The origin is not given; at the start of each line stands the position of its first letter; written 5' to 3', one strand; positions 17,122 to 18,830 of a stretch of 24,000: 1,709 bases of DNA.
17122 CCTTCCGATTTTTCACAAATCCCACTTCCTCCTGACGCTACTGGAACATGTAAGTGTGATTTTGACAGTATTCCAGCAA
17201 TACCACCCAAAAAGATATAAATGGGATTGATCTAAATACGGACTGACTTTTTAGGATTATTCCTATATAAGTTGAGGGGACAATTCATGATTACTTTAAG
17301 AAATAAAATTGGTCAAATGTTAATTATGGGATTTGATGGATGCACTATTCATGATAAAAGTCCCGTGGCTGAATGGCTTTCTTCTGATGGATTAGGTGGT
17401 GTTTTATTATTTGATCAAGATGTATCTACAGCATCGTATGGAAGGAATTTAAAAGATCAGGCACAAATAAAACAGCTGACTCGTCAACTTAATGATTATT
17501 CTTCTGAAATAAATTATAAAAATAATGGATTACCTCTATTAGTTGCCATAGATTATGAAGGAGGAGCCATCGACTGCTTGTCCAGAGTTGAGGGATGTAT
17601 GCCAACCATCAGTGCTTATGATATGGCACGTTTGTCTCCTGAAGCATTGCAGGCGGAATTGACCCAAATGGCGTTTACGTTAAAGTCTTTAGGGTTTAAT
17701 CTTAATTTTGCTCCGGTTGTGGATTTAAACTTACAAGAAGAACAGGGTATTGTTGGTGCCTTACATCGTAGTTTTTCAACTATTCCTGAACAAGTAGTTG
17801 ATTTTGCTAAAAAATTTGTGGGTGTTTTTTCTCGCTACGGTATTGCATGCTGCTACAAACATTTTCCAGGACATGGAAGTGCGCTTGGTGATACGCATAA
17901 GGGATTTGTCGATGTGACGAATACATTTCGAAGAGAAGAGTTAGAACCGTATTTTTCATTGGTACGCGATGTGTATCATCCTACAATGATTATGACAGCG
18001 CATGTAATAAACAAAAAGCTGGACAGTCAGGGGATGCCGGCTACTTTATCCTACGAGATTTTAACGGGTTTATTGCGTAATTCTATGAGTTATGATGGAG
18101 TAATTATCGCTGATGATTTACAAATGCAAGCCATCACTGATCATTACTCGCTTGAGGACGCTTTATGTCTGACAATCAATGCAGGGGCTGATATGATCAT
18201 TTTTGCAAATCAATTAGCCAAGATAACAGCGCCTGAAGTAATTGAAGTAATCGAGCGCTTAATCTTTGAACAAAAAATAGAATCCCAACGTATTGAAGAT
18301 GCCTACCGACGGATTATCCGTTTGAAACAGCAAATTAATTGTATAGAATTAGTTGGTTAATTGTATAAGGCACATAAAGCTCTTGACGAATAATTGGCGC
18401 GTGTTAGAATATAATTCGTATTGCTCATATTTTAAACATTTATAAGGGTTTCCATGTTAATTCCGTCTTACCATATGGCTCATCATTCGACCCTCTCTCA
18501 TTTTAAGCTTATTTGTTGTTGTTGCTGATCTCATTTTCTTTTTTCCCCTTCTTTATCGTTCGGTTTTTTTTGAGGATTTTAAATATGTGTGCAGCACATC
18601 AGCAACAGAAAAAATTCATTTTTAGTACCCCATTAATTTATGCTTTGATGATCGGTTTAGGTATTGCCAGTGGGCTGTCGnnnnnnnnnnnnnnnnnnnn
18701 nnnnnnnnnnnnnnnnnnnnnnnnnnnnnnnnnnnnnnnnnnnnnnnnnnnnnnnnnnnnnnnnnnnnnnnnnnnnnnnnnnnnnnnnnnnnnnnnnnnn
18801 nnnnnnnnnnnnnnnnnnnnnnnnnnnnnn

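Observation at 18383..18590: Leader ORF ending in four tandem Cys codons upstream of a DAACS amino-acid transporter: candidate cysteine-sensing leader peptide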

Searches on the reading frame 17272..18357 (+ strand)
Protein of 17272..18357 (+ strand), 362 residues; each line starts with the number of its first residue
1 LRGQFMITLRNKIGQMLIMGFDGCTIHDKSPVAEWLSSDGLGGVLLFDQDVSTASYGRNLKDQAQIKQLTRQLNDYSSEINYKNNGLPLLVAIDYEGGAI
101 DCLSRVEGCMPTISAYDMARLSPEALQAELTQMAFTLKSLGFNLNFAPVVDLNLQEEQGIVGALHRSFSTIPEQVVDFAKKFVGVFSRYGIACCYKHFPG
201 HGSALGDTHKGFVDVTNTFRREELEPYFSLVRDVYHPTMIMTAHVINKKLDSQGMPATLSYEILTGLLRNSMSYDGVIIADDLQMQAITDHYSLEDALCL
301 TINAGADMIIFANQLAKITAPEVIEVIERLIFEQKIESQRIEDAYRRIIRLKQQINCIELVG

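Call 6: search_protein_families(library=pfam, proteins=[window:17272-18357:+])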
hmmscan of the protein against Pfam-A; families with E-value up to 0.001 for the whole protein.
window:17272-18357:+ (362 aa): 1 family
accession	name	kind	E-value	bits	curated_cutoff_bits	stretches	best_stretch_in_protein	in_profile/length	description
PF00933.27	Glyco_hydro_3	-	3.7e-60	204.4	27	1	8-351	1-316/316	Glycosyl hydrolase family 3 N terminal domain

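Call 7: search_protein_families(library=ncbifam, proteins=[window:17272-18357:+])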
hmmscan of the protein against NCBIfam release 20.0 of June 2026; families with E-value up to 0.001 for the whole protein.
window:17272-18357:+ (362 aa): 6 families
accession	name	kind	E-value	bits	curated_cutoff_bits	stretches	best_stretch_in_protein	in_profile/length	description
NF003740.0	PRK05337.1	equivalog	7.6e-45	153.5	207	1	17-348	5-311/340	beta-N-acetylhexosaminidase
NF052329.1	XyloArabinsidase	equivalog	3.1e-07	28.9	1050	1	122-355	122-344/750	beta-xylosidase/alpha-l-arabinosidase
NF011678.0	PRK15098.1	equivalog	6.5e-07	28.2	666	1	140-355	149-356/765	beta-glucosidase BglX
NF052330.1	BetGlucosiCelf0468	equivalog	7.2e-06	24.5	1300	1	141-290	87-231/817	beta-d-glucosidase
NF052331.1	Bet13-16Glucosase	equivalog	7.5e-06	24.3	1330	1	120-356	105-334/750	exo-beta-d-1,3/1,6-glucosidase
NF041579.1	betaxyl_Flavo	equivalog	1.2e-05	23.8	1350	1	189-356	169-334/716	beta-xylosidase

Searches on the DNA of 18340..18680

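Call 65: search_rna_families(source=window, start=18340, end=18680, threshold=evalue, max_evalue=5)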
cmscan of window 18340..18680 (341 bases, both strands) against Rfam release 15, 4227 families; matches with E-value up to 5: 2.
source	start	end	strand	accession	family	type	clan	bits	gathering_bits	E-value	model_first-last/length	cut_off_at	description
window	18417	18491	-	RF01226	snoZ5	Gene; snRNA; snoRNA; CD-box;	CL00045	16.5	60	3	1-113/113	no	Small nucleolar RNA Z5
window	18511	18615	+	RF03693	MIR1919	Gene; miRNA;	-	14.5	85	4.5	1-123/123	no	MIR1919 microRNA precursor family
